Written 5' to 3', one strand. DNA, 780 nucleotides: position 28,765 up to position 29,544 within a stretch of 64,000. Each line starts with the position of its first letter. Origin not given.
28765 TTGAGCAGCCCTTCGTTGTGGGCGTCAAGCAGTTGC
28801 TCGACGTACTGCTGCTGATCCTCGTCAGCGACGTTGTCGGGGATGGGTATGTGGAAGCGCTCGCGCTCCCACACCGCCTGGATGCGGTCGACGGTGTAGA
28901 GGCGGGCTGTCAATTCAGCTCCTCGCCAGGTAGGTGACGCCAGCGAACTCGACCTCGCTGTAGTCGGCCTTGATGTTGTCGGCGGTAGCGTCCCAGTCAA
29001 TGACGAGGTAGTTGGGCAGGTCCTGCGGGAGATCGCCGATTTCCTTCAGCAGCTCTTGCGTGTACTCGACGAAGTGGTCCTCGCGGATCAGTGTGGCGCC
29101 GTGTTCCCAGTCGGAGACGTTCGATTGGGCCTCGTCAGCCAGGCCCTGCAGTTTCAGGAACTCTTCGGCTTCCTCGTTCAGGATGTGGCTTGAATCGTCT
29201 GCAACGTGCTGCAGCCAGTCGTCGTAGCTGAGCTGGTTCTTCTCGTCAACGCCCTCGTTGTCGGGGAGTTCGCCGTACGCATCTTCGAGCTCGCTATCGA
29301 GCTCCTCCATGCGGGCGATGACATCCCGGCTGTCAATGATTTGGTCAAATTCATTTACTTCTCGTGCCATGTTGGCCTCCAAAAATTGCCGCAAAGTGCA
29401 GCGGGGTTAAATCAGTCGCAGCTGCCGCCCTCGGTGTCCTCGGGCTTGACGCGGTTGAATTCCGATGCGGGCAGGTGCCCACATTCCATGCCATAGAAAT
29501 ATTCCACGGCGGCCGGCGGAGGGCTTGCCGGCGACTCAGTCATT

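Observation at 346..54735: Genome-wide asymmetric 11-13 bp motif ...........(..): at least 27 exact copies, stoperator-like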

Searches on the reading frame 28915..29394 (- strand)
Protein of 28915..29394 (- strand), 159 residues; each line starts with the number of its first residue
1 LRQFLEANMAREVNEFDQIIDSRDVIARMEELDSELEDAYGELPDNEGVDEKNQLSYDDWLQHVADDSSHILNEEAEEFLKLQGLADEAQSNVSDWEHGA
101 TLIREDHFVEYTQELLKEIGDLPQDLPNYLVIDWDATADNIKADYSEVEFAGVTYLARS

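Call 57: search_protein_families(library=pfam, proteins=[window:28915-29394:-], max_evalue=0.01)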
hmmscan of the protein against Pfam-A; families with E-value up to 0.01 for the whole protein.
window:28915-29394:- (159 aa): 1 family
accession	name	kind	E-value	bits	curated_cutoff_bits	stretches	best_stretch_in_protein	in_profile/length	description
PF03980.19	Nnf1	-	0.00082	20.1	23.7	1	2-53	8-59/110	Nnf1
